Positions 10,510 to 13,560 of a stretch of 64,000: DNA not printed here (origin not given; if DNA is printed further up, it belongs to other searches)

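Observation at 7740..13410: Complete IdrABP1P2-like (iodate reductase-type) operon in a non-model lineage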

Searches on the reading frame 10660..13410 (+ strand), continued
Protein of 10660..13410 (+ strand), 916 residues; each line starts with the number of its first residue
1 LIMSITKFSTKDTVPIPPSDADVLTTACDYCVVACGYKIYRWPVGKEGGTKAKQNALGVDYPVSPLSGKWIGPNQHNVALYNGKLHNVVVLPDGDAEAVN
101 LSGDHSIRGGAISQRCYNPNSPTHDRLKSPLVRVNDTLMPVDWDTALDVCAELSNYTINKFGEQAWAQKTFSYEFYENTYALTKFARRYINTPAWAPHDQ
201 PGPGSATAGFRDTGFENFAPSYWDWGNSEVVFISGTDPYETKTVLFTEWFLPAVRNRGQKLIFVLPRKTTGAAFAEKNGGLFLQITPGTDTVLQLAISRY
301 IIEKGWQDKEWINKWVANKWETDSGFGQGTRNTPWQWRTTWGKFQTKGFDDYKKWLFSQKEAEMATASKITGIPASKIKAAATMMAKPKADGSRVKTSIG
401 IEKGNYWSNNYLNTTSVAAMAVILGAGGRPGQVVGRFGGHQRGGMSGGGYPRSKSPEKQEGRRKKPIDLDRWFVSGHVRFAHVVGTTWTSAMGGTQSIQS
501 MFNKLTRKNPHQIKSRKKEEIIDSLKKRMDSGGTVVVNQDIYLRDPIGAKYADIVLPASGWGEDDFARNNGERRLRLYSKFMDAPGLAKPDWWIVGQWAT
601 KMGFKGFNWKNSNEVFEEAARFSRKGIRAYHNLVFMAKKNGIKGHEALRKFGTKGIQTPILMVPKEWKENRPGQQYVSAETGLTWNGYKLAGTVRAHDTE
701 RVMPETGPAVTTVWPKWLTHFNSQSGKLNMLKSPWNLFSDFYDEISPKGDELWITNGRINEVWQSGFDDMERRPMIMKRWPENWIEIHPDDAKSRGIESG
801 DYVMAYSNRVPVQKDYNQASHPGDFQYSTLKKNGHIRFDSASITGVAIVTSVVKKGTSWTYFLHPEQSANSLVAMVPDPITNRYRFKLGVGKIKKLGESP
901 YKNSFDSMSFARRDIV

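Call 21: find_related_loci(query=L040:7001-9664:+, collection=genome_contigs, flank=7000)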
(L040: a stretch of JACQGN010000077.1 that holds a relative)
Query L040:7001-9664:+ (888 aa) in genome_contigs; peptide patterns used: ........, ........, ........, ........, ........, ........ (x = any residue, [..] = any of these).
31 stretches matched a pattern; 19 encode a relative of the query (tblastn E <= 1e-3); 19 distinct loci.
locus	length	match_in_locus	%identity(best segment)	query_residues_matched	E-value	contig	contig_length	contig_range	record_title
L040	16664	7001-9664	100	1-888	0e+0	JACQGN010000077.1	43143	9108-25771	MAG: Betaproteobacteria bacterium isolate NC_groundwater_1074_Ag_S2p5_64_289 S_2p5_S6_coassembly_k141_862451, whole geno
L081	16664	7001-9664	87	1-888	0e+0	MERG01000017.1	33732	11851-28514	MAG: Betaproteobacteria bacterium RIFCSPLOWO2_12_FULL_62_13 rifcsplowo2_12_scaffold_1112, whole genome shotgun sequence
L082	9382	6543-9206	77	1-888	0e+0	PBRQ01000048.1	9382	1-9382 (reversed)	MAG: Gammaproteobacteria bacterium isolate NP948 MHASMcontig_353330, whole genome shotgun sequence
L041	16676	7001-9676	78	1-888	0e+0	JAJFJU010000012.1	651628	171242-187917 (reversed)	MAG: Gammaproteobacteria bacterium isolate OFTM67 OFTM67_11, whole genome shotgun sequence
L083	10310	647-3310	75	1-888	0e+0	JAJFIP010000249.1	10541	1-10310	MAG: Emcibacter sp. isolate OFTM146 OFTM146_248, whole genome shotgun sequence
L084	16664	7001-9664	76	1-888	0e+0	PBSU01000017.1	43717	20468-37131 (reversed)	MAG: Acidiferrobacteraceae bacterium isolate NP79 46544, whole genome shotgun sequence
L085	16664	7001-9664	76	1-888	0e+0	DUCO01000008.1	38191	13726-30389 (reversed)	MAG TPA_asm: Dehalococcoidia bacterium isolate UWMA-0331 NODE_1483_length_38191_cov_0.113226, whole genome shotgun seque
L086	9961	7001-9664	76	1-888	0e+0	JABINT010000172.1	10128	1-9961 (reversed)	MAG: Acidiferrobacteraceae bacterium isolate SI060_bin51 k141_822318, whole genome shotgun sequence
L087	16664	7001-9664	76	1-888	0e+0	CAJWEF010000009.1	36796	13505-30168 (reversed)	MAG TPA_asm: uncultured Acidiferrobacteraceae bacterium isolate ERR599015_bin.25_MetaBAT_v2.12.1_MAG genome assembly, co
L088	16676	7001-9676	76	1-888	0e+0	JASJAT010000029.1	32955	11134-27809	MAG: Arenicellales bacterium isolate MO_035.B17 MO_035.c_284, whole genome shotgun sequence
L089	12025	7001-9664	75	1-888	0e+0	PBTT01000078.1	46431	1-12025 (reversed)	MAG: Acidiferrobacteraceae bacterium isolate NP54 77811, whole genome shotgun sequence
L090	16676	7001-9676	78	1-888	0e+0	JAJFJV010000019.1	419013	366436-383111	MAG: Gammaproteobacteria bacterium isolate OFTM98 OFTM98_18, whole genome shotgun sequence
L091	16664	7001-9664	72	1-888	0e+0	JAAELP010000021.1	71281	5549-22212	MAG: Planctomycetota bacterium isolate Bpl_8 BplG_CONTIG305483, whole genome shotgun sequence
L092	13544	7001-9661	69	1-887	0e+0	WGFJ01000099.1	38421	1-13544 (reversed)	MAG: Deltaproteobacteria bacterium isolate S146_80 k151_512387, whole genome shotgun sequence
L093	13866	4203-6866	73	1-888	0e+0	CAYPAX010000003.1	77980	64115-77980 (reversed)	MAG TPA_asm: uncultured Rhodospirillaceae bacterium isolate SRP200020_co5_65 genome assembly, contig: NODE_436_length_77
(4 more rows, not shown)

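Call 31: get_annotated_region(hit=H3, flank=6000)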
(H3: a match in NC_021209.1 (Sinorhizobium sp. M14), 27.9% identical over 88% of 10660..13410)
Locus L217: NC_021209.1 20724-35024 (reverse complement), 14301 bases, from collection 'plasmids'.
description: Sinorhizobium sp. M14 plasmid pSinA, complete sequence
organism: Sinorhizobium sp. M14 (NCBI taxid 430451)
taxonomy: Bacteria; Pseudomonadota; Alphaproteobacteria; Hyphomicrobiales; Rhizobiaceae; Sinorhizobium; Sinorhizobium sp. M14
host: -; source: microbial mats from Zloty Stok gold mine; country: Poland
typing (MOB-suite, as given by PLSDB): conjugative; relaxase MOBQ; mating-pair formation MPF_T
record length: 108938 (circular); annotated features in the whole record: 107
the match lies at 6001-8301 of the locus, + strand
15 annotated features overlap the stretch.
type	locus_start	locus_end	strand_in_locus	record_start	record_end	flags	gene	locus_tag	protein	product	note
CDS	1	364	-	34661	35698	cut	-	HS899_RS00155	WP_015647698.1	PstS family phosphate ABC transporter substrate-binding protein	-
CDS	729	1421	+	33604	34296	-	phoB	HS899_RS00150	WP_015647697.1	phosphate regulon transcriptional regulator PhoB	GO:0006817 - phosphate ion transport [Evidence IEA]; GO:0000160 - phosphorelay signal transduction system [Evidence ...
CDS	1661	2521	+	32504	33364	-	aioX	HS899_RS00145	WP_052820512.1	periplasmic arsenite-binding protein AioX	-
CDS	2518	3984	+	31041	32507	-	aioS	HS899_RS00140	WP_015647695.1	arsenic sensor histidine kinase AioS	-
CDS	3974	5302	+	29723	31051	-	aioR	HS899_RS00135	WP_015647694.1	arsenic response regulator transcription factor AioR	-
CDS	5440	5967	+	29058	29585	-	-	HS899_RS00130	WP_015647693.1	arsenate reductase (azurin) small subunit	-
CDS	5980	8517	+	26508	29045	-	-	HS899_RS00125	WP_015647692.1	arsenate reductase (azurin) large subunit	-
CDS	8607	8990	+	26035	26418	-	-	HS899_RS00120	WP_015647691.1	cytochrome c family protein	-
CDS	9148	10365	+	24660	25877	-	glp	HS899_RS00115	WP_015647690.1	gephyrin-like molybdotransferase Glp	GO:0006777 - Mo-molybdopterin cofactor biosynthetic process [Evidence IEA]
CDS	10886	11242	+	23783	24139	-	-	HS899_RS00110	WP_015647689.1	hypothetical protein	-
CDS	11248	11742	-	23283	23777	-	-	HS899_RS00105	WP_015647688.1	hypothetical protein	-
CDS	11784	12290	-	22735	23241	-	-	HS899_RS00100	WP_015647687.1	GIY-YIG nuclease family protein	-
CDS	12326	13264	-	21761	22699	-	-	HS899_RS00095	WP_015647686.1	hypothetical protein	-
CDS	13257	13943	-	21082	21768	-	-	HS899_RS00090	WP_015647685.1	TauD/TfdA family dioxygenase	-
CDS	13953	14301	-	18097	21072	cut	-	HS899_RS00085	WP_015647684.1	TrlF family AAA-like ATPase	-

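Call 32: get_annotated_region(hit=H4, flank=6000)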
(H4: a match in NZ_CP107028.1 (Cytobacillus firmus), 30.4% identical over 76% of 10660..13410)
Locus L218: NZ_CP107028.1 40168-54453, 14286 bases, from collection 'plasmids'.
description: Cytobacillus firmus strain M7 plasmid p1, complete sequence
organism: Cytobacillus firmus (NCBI taxid 1399)
taxonomy: Bacteria; Bacillota; Bacilli; Bacillales; Bacillaceae; Cytobacillus; Cytobacillus firmus
host: -; source: whole organism,soil; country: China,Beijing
typing (MOB-suite, as given by PLSDB): non-mobilizable
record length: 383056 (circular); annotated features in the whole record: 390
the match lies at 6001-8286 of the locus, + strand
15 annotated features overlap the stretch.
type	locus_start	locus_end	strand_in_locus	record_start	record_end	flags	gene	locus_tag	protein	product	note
CDS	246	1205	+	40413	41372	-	-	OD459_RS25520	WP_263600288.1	PstS family phosphate ABC transporter substrate-binding protein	-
CDS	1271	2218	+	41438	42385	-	pstC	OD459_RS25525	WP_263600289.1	phosphate ABC transporter permease subunit PstC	-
CDS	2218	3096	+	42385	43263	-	pstA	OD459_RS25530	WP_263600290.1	phosphate ABC transporter permease PstA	-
CDS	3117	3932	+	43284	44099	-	pstB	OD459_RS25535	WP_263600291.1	phosphate ABC transporter ATP-binding protein PstB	-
CDS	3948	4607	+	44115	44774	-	phoU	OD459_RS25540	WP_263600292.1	phosphate signaling complex protein PhoU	GO:0051049 - regulation of transport [Evidence IEA]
CDS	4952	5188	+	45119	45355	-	-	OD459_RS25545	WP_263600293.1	hypothetical protein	-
CDS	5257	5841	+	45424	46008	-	-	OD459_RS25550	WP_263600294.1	arsenate reductase (azurin) small subunit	-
CDS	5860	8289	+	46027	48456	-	-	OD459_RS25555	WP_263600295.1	molybdopterin-dependent oxidoreductase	-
CDS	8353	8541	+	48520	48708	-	-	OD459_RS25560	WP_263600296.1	twin-arginine translocase TatA/TatE family subunit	-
CDS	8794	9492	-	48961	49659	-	-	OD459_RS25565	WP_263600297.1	response regulator transcription factor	GO:0000160 - phosphorelay signal transduction system [Evidence IEA]; GO:0006355 - regulation of DNA-templated ...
CDS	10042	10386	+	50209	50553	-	-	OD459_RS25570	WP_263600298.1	metalloregulator ArsR/SmtB family transcription factor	GO:0006355 - regulation of DNA-templated transcription [Evidence IEA]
CDS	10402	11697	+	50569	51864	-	-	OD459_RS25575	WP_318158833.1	arsenic transporter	GO:0046685 - response to arsenic-containing substance [Evidence IEA]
CDS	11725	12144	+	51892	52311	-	arsC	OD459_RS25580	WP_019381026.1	arsenate reductase (thioredoxin)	-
CDS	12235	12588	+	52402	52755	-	arsD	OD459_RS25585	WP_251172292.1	arsenite efflux transporter metallochaperone ArsD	-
CDS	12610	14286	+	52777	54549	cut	arsA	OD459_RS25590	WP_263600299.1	arsenical pump-driving ATPase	GO:0071722 - detoxification of arsenic-containing substance [Evidence IEA]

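Call 33: get_annotated_region(hit=H2, flank=5000)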
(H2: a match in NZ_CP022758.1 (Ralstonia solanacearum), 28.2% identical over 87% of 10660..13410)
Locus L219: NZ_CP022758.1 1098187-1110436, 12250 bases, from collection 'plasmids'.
description: Ralstonia solanacearum strain T101 plasmid unnamed, complete sequence
organism: Ralstonia solanacearum (NCBI taxid 305)
taxonomy: Bacteria; Pseudomonadota; Betaproteobacteria; Burkholderiales; Burkholderiaceae; Ralstonia; Ralstonia solanacearum
host: -; source: Solanum tuberosum,single cell,Potato bacterial wilt; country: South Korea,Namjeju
typing (MOB-suite, as given by PLSDB): non-mobilizable
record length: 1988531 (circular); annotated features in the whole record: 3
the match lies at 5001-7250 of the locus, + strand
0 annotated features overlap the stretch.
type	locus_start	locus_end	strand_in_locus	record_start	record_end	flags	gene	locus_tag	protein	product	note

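Call 46: find_encoding_contigs(protein=P0001, flank=10000, max_places=2)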
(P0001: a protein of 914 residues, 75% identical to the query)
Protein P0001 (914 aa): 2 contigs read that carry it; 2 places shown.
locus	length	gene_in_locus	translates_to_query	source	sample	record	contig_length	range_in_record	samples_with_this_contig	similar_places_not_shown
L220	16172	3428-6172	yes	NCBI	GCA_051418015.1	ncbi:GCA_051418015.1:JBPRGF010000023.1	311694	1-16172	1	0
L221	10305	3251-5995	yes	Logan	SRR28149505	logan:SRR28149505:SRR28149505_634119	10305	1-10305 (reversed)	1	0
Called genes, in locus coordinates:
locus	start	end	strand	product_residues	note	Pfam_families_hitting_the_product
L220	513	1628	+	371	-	PF03150:CCP_MauG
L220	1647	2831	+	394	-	PF03150:CCP_MauG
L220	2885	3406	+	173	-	PF00355:Rieske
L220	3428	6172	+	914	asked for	PF18465:Rieske_3, PF00384:Molybdopterin, PF01568:Molydop_binding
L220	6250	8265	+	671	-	PF13646:HEAT_2 (weak), PF02985:HEAT (faint), PF03130:HEAT_PBS (faint), PF13513:HEAT_EZ (faint), PF21581:SCD (faint), PF13646:HEAT_2, PF00514:Arm (faint), PF13646:HEAT_2, +2 more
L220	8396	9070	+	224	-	PF00440:TetR_N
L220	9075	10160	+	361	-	PF00364:Biotin_lipoyl (faint), PF25975:CzcB_C (faint), PF25917:BSH_RND, PF25919:BSH_CusB (weak), PF25973:BSH_CzcB, PF25984:BSH_YknX (faint), PF25954:Beta-barrel_RND_2, PF25989:YknX_C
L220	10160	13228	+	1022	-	PF00873:ACR_tran, PF03176:MMPL (weak), PF02355:SecD_SecF_C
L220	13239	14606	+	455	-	PF02321:OEP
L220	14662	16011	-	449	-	PF26769:HAMP_PhoQ, PF02518:HATPase_c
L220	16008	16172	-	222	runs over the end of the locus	PF00072:Response_reg, PF00486:Trans_reg_C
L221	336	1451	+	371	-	PF03150:CCP_MauG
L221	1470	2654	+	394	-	PF03150:CCP_MauG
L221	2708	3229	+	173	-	PF00355:Rieske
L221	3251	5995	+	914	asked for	PF18465:Rieske_3, PF00384:Molybdopterin, PF01568:Molydop_binding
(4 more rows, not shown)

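Call 47: find_encoding_contigs(protein=P0005, flank=10000, max_places=2)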
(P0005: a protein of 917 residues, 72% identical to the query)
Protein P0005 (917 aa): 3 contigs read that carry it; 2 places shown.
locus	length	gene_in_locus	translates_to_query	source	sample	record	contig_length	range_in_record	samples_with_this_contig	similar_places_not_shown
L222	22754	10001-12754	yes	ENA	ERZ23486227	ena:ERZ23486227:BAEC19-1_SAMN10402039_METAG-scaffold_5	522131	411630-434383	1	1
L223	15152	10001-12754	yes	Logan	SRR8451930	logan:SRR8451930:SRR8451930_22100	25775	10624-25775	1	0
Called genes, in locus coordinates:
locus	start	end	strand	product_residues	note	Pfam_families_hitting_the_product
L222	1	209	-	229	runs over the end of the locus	PF13620:CarboxypepD_reg (faint), PF14686:fn3_3 (faint)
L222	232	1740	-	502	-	PF00034:Cytochrom_C, PF13442:Cytochrome_CBB3, PF14495:Cytochrom_C550 (faint), PF00034:Cytochrom_C, PF13442:Cytochrome_CBB3, PF09459:EB_dh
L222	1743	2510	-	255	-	PF00034:Cytochrom_C (faint), PF13442:Cytochrome_CBB3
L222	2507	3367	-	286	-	PF00034:Cytochrom_C (faint), PF13442:Cytochrome_CBB3 (faint)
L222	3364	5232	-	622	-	PF01654:Cyt_bd_oxida_I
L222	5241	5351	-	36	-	-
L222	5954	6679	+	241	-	PF14686:fn3_3 (weak), PF13620:CarboxypepD_reg (weak)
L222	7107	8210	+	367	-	PF03150:CCP_MauG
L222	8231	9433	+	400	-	PF03150:CCP_MauG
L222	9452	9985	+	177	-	PF00355:Rieske (weak)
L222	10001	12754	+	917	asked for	PF18465:Rieske_3, PF00384:Molybdopterin, PF01568:Molydop_binding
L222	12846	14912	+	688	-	PF00514:Arm (faint), PF01347:TPR_Vitellogenin (faint), PF02985:HEAT (faint), PF11838:ERAP1_C (faint), PF13646:HEAT_2, PF13646:HEAT_2, PF18991:DUF5724 (weak), PF13646:HEAT_2, +6 more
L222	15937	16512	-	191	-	PF00210:Ferritin, PF02915:Rubrerythrin, PF23458:DUF7130 (weak), PF21349:RUBY_RBDX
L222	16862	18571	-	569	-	PF05157:MshEN, PF00437:T2SSE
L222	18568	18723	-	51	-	-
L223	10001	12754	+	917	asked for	PF18465:Rieske_3, PF00384:Molybdopterin, PF01568:Molydop_binding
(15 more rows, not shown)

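Call 49: find_encoding_contigs(protein=P0008, flank=6000, max_places=3)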
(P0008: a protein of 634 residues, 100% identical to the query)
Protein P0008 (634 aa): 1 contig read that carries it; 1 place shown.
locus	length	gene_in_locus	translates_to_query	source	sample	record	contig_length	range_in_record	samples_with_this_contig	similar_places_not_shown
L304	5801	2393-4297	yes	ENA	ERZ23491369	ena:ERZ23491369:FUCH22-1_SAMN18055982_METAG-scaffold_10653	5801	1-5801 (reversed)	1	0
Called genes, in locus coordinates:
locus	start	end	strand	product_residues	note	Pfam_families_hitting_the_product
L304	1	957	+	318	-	?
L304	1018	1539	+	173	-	PF00355:Rieske (weak)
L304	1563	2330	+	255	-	-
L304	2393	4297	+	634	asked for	PF00384:Molybdopterin, PF01568:Molydop_binding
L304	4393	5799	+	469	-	?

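Call 50: find_encoding_contigs(protein=P0002, flank=8000, max_places=2)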
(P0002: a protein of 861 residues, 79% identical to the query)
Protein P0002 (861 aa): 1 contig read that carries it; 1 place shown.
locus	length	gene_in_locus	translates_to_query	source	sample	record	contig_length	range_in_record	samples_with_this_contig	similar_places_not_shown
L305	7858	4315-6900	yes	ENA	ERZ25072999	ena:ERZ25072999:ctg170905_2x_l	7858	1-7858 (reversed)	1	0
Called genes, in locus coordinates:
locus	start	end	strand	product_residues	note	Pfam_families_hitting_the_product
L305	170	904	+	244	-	PF14064:HmuY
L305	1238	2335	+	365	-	PF00034:Cytochrom_C (faint), PF03150:CCP_MauG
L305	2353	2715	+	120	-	-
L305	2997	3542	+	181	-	-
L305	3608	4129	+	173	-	PF00355:Rieske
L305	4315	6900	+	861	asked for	PF18465:Rieske_3, PF00384:Molybdopterin, PF01568:Molydop_binding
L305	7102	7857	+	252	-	?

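Call 70: search_protein_families(library=ncbifam, proteins=[L217:5980-8517:+, L218:5860-8289:+, window:10660-13410:+], max_evalue=1e-40)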
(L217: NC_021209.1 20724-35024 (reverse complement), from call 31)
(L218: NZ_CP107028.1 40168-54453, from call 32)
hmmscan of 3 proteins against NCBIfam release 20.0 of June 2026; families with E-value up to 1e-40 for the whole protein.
L217:5980-8517:+ (845 aa): 2 families
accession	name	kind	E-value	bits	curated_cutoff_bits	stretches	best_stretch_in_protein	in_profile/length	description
TIGR02693.1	arsenite_ox_L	equivalog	0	1468.4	359.05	1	9-825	1-806/806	arsenate reductase (azurin) large subunit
TIGR01591.1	Fdh-alpha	equivalog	7.6e-55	186.2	666.25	1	86-819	22-669/672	formate dehydrogenase subunit alpha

L218:5860-8289:+ (809 aa): 6 families
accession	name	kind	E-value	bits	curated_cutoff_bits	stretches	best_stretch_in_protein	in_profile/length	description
TIGR02693.1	arsenite_ox_L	equivalog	1.3e-130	436.9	359.05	2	51-504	2-471/806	arsenate reductase (azurin) large subunit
TIGR01591.1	Fdh-alpha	equivalog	2.1e-108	363.2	666.25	2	463-790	366-670/672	formate dehydrogenase subunit alpha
NF047855.1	AssmNtatRedNasC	equivalog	3.5e-75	253.7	1100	0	474-753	403-665/708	assimilatory nitrate reductase catalytic subunit NasC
NF041323.1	Nitr_red_NasA_Halo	equivalog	1e-46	159.8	1000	0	477-765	373-646/673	assimilatory nitrate reductase NasA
NF010055.0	PRK13532.1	equivalog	5.4e-45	153.9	904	0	121-360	69-291/830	nitrate reductase catalytic subunit NapA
TIGR01706.1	NAPA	equivalog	2e-42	145.5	930.55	0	122-360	70-291/830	periplasmic nitrate reductase subunit alpha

window:10660-13410:+ (916 aa): 2 families
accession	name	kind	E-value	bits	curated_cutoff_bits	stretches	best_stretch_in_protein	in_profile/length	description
TIGR02693.1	arsenite_ox_L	equivalog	2.1e-125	419.6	359.05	1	14-665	2-649/806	arsenate reductase (azurin) large subunit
TIGR01591.1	Fdh-alpha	equivalog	2.4e-56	191.2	666.25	0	124-318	51-240/672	formate dehydrogenase subunit alpha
